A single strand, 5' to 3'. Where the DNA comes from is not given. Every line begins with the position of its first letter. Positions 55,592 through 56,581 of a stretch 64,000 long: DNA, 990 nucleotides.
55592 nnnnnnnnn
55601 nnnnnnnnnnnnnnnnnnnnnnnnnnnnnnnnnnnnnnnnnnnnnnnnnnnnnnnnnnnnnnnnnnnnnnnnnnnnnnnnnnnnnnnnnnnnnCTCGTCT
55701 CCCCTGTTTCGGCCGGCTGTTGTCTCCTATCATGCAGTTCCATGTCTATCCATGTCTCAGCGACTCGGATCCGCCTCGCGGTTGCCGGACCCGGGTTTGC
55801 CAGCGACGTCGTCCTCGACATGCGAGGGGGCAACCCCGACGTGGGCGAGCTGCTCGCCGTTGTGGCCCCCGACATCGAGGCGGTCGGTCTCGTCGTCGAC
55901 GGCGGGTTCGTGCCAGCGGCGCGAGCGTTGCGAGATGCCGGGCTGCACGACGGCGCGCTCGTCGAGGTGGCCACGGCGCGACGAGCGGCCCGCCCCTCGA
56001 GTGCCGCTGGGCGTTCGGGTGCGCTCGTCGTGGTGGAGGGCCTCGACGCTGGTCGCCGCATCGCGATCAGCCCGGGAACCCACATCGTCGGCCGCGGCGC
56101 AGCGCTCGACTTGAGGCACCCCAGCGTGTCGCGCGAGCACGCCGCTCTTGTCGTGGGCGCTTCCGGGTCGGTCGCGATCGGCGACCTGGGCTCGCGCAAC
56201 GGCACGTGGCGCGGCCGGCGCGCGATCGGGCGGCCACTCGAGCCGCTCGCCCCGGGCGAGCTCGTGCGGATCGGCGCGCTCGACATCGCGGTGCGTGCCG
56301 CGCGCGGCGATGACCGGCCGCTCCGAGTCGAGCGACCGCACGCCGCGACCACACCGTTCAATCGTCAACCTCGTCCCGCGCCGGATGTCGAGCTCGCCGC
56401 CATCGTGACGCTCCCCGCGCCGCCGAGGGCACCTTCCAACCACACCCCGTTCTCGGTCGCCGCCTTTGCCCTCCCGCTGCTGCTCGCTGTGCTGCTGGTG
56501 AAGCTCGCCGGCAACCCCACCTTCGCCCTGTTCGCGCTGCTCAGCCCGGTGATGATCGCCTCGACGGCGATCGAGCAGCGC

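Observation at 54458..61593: Compact atypical type VII-like secretion module lacking all canonical membrane partners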

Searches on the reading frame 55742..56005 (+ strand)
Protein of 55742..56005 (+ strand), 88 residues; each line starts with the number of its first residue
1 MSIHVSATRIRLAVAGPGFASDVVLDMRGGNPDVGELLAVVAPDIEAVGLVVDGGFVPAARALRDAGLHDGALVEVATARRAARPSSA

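Call 67: search_protein_families(library=pfam, alignment_id=A6, max_evalue=1)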
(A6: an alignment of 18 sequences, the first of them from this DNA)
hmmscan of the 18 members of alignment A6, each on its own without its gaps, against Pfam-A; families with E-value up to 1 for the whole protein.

A. member 1, seq(88 aa): 0 families

B. families by the number of members that match (of 18 scanned): 9 families
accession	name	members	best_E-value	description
PF21965.2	SAMP2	5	9.8e-08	Small archaeal modifier protein 2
PF08817.16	YukD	2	0.039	WXG100 protein secretion system (Wss), protein YukD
PF03990.20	DUF348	1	0.003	G5-linked-Ubiquitin-like domain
PF14451.12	Ub-Mut7C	1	0.027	Mut7-C ubiquitin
PF21403.4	OTU1_UBXL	1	0.14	OTU1, UBXL domain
PF10502.14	Peptidase_S26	1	0.18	Signal peptidase, peptidase S26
PF16715.11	CDPS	1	0.26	Cyclodipeptide synthase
PF00240.29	ubiquitin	1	0.29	Ubiquitin family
PF00908.23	dTDP_sugar_isom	1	0.3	dTDP-4-dehydrorhamnose 3,5-epimerase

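Call 68: search_solved_structures(query=A6, max_evalue=10, show_alignments=1)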
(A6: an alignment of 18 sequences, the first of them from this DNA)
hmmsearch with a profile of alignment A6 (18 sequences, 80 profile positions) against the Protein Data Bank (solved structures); distinct sequences matched with E-value up to 10: 14.
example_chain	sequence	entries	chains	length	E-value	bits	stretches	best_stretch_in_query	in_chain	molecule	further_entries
2l32_A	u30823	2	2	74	7.6e-05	26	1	3-54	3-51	Small archaeal modifier protein 2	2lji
4hrs_A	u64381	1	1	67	0.00011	25.5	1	8-54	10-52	Small archaeal modifier protein 2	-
6jh1_D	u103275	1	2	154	0.14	15.6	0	24-67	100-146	Ubiquitin-like protein ISG15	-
9jtc_C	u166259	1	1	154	0.16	15.4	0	24-67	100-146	Ubiquitin-like protein ISG15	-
1opd_A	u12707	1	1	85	0.17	15.3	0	54-74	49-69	HISTIDINE-CONTAINING PROTEIN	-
8q7z_AD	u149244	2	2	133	0.18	15.2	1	11-71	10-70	Ribosomal protein eS30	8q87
2iq7_A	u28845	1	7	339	0.22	14.9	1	24-72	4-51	endopolygalacturonase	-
2mlb_A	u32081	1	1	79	0.25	14.8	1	24-69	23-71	redesigned ubiquitin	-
8hi5_A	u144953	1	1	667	0.28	14.6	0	49-74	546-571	Short-chain dehydrogenase/reductase SDR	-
8hi4_A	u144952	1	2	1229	0.6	13.5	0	50-74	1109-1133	Short-chain dehydrogenase/reductase SDR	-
7aor_av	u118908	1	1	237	0.96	12.9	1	39-67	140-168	mS68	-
7r2x_A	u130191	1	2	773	1.1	12.7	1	15-53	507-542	Mannuronic acid specific lyase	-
3m62_B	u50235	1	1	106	1.4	12.4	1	42-69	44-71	UV excision repair protein RAD23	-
2nbu_A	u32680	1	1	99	1.4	12.4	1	42-69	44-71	UV excision repair protein RAD23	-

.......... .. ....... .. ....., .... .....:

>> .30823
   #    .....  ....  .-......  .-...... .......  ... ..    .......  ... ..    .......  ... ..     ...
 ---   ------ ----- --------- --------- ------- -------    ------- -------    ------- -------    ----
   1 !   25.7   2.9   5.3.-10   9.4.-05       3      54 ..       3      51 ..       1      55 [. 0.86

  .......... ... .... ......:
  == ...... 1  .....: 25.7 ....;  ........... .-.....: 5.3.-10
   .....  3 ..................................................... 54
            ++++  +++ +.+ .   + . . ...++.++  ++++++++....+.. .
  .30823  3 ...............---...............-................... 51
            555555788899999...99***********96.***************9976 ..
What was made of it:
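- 55766..55975 (+): N-terminal ubiquitin-like beta-grasp domain (residues ~9-78) of the ATPase. 5 of 18 orthologues hit PF21965 and 2 of 18 hit YukD weakly (calls 67, 68).
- The ubiquitin-like profile hits SAMP2 at E=7.6e-5 (call 68).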

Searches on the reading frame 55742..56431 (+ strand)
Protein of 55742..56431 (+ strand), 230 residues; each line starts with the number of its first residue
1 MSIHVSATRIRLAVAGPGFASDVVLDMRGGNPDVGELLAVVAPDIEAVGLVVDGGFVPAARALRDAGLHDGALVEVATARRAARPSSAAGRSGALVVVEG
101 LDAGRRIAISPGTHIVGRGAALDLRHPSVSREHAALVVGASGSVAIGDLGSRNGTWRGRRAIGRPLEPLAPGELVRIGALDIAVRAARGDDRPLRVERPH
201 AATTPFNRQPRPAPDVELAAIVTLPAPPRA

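Call 61: predict_structure(alignment_id=A5)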
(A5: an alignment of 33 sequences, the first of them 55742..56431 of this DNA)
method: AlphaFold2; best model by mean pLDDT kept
length: 230 residues; sequences in the alignment: 33
mean_pLDDT: 86.5   pTM: 0.54
mean pLDDT of the five models: 86.5, 85.9, 85.4, 84.8, 84.5
residues with pLDDT >= 90: 150; 70-90: 47; 50-70: 23; < 50: 10
segments of 3 or more residues with pLDDT < 50: 191-193, 195-197
pLDDT, mean of each block of 10 residues (from residue 1): 76 92 90 95 95 91 94 92 59 89 93 96 96 96 95 97 95 96 83 49 59 79 83
secondary structure, 60 per line:
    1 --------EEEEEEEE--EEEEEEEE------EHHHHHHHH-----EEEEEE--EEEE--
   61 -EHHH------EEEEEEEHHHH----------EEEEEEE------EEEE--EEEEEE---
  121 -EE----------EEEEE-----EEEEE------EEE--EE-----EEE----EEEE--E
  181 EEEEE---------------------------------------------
elements in order: E9-16 E19-26 H34-41 E47-52 E55-58 E72-78 H79-82 E93-99 E106-109 E112-117 E134-138 E144-148 E155-157 E167-169 E174-177 E180-185
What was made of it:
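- On T7SSb (Ess): A fused beta-grasp domain is present (calls 61, 67, 68), but its sequence link is to SAMP2-type domains.
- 55766..55975 (+): AF2 shows beta-beta-alpha-beta-beta...beta with pLDDT >90 (call 61).
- On T7SSb (Ess): The N-terminus is a ubiquitin-like domain plus one FHA (call 61).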

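Call 64: fold_search(model_id=the predicted structure, library=pdb)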
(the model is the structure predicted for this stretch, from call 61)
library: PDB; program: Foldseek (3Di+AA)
matches with E <= 10: 1312; with E <= 0.001: 121
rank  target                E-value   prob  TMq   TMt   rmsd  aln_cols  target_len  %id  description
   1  3gqs_A                3.5e-08  1.00  0.37  0.81   2.0        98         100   28  Crystal structure of the FHA domain of CT664 protein from Chlamydia trachomatis (released 2009-04-07)
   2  3gqs_B                5.5e-08  1.00  0.36  0.78   2.4        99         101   31  Crystal structure of the FHA domain of CT664 protein from Chlamydia trachomatis (released 2009-04-07)
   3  6i2p_E                1.0e-07  1.00  0.38  0.80   2.9       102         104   28  Crystal structure of the Mycobacterium tuberculosis PknB kinase domain (L33E mutant) in complex with its substrate Gar (released 2019-05-22)
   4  3poa_A                1.0e-07  1.00  0.36  0.81   2.0        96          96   28  Structural and functional analysis of phosphothreonine-dependent FHA domain interactions (released 2011-01-26)
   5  4jon_A                1.1e-07  1.00  0.36  0.64   2.3        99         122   28  Crystal structure of a centrosomal protein 170kDa, transcript variant beta (CEP170) from Homo sapiens at 2.15 A resolu (released 2013-04-17)
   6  8p5x_G                1.2e-07  1.00  0.38  0.80   2.2       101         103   32  Single particle cryo-EM structure of the complex between Corynebacterium glutamicum homohexameric 2-oxoglutarate dehyd (released 2023-08-16)
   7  8p5r_G                1.3e-07  1.00  0.37  0.83   1.7        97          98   32  Crystal structure of full-length, homohexameric 2-oxoglutarate dehydrogenase KGD from Mycobacterium smegmatis in compl (released 2023-08-16)
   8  6i2q_B                1.4e-07  1.00  0.38  0.85   1.7        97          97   32  Crystal structure of the wild-type SucA domain of Mycobacterium smegmatis KGD (alpha-ketoglutarate decarboxylase), in  (released 2019-05-22)
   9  4jon_D                1.6e-07  1.00  0.35  0.64   2.2        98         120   28  Crystal structure of a centrosomal protein 170kDa, transcript variant beta (CEP170) from Homo sapiens at 2.15 A resolu (released 2013-04-17)
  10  6i2p_D                1.7e-07  1.00  0.38  0.74   1.8        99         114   29  Crystal structure of the Mycobacterium tuberculosis PknB kinase domain (L33E mutant) in complex with its substrate Gar (released 2019-05-22)
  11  4jon_C                1.7e-07  1.00  0.35  0.65   2.3        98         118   28  Crystal structure of a centrosomal protein 170kDa, transcript variant beta (CEP170) from Homo sapiens at 2.15 A resolu (released 2013-04-17)
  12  3po8                  1.9e-07  1.00  0.36  0.80   2.0        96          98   30  Structural and functional analysis of phosphothreonine-dependent FHA domain interactions (released 2011-01-26)
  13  4jon_E                1.9e-07  1.00  0.36  0.64   2.2        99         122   28  Crystal structure of a centrosomal protein 170kDa, transcript variant beta (CEP170) from Homo sapiens at 2.15 A resolu (released 2013-04-17)
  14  3unm_B                2.2e-07  1.00  0.39  0.81   1.9       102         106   24  Crystal Structure of The Human MDC1 FHA Domain (released 2012-01-25)
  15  6i2r_B                2.2e-07  1.00  0.38  0.87   1.7        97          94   32  Crystal structure of the SucA domain of Mycobacterium smegmatis KGD (alpha-ketoglutarate decarboxylase), mutant R802A, (released 2019-05-22)
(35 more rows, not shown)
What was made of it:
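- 56018..56296 (+): FHA domain (residues 93-185) with an intact phosphothreonine-binding set: Arg118, Ser130, His133, Asn153. Foldseek top hits are pThr-binding FHA domains: GarA/OdhI, FhaA, Rv1747 (call 64).
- AF2 models show ubiquitin-like + FHA domains (call 61, pLDDT 86.5), with Foldseek matches to genuine pThr-binding FHA domains (call 64).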
